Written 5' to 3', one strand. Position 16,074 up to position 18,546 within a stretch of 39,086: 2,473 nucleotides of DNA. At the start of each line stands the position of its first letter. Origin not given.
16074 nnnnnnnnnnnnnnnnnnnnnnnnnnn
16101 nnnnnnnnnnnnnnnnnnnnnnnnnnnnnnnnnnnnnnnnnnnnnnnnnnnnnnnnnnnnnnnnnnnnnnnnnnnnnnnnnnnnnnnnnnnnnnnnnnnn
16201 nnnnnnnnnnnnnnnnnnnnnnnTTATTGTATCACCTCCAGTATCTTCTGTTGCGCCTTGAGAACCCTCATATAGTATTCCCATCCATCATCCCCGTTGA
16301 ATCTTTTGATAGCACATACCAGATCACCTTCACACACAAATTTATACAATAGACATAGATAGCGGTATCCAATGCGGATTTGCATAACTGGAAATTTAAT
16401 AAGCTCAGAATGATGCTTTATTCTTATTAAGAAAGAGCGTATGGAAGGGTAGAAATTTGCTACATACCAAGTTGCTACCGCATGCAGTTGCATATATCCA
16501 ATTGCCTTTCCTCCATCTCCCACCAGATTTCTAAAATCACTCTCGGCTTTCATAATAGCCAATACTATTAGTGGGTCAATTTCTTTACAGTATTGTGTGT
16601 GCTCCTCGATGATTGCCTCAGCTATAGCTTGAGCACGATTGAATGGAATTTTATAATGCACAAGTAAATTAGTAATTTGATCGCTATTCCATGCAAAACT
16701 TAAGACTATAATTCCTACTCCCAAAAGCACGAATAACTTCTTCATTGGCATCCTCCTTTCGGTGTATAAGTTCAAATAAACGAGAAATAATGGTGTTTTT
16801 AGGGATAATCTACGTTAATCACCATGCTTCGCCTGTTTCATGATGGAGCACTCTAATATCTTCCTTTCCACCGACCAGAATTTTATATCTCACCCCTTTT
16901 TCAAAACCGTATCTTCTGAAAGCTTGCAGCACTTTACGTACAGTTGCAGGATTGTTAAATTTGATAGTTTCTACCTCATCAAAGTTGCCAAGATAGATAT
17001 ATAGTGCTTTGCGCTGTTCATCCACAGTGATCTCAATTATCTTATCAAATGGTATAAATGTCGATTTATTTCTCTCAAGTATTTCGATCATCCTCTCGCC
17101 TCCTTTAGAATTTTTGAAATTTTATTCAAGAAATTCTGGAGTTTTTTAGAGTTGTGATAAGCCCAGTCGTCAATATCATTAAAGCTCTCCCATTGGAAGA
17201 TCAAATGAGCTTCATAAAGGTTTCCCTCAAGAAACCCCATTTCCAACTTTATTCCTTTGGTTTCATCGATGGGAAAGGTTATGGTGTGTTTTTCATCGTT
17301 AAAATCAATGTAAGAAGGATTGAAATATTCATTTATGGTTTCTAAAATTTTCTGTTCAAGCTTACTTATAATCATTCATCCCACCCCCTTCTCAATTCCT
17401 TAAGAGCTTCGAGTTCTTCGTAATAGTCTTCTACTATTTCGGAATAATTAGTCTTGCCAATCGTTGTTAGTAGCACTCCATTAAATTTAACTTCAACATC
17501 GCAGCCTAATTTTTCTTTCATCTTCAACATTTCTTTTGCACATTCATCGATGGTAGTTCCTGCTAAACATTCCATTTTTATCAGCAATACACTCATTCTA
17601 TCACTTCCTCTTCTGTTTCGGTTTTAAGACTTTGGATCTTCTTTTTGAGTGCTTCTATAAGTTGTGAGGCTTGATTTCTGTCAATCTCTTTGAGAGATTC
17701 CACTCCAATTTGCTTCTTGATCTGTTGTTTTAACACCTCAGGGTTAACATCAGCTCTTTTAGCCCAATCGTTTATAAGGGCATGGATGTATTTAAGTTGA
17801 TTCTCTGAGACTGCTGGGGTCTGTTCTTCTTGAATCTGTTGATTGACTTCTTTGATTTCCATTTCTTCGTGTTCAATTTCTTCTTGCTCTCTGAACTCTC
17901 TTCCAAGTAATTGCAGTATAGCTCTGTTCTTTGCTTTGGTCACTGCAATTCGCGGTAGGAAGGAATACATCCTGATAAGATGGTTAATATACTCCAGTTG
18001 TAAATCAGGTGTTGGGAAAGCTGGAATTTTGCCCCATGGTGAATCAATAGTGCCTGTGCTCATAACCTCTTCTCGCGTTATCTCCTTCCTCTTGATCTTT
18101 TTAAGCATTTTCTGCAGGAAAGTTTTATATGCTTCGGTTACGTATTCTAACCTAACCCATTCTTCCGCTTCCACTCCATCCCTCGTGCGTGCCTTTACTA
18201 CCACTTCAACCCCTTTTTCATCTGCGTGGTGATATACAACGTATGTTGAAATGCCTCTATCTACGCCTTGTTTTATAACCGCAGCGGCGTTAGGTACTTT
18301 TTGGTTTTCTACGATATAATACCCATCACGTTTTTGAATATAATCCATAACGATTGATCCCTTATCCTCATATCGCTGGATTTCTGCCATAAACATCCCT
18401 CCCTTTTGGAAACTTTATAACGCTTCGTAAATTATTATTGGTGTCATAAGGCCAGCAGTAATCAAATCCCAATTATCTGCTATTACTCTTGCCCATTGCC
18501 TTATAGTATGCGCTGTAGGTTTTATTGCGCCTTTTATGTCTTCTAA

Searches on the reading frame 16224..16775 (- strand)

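Call 73: search_protein_families(library=pfam, max_evalue=0.001, proteins=[window:16224-16775:-])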
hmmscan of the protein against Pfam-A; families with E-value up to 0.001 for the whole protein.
window:16224-16775:- (183 aa): 1 family
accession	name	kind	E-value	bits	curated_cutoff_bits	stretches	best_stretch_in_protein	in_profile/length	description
PF01464.25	SLT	-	0.00047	20.2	21.3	1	63-145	9-81/117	Transglycosylase SLT domain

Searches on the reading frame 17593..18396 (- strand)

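Call 15: search_protein_families(library=phrogs, proteins=[window:17593-18396:-])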
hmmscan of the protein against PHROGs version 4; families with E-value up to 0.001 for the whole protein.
window:17593-18396:- (267 aa): 2 families
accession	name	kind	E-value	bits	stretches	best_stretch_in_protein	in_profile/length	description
phrog_286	-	unknown function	2.4e-07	32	1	191-263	74-151/186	-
phrog_398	-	unknown function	0.00092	19.9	0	153-250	9-114/225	-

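Call 73: search_protein_families(library=pfam, max_evalue=0.001, proteins=[window:17593-18396:-])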
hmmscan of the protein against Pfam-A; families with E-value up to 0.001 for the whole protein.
window:17593-18396:- (267 aa): 1 family
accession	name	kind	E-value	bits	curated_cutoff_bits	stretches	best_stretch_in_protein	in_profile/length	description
PF06252.17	GemA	-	1.1e-07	33.2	27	1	189-253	47-116/119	Bacteriophage Mu, GemA protein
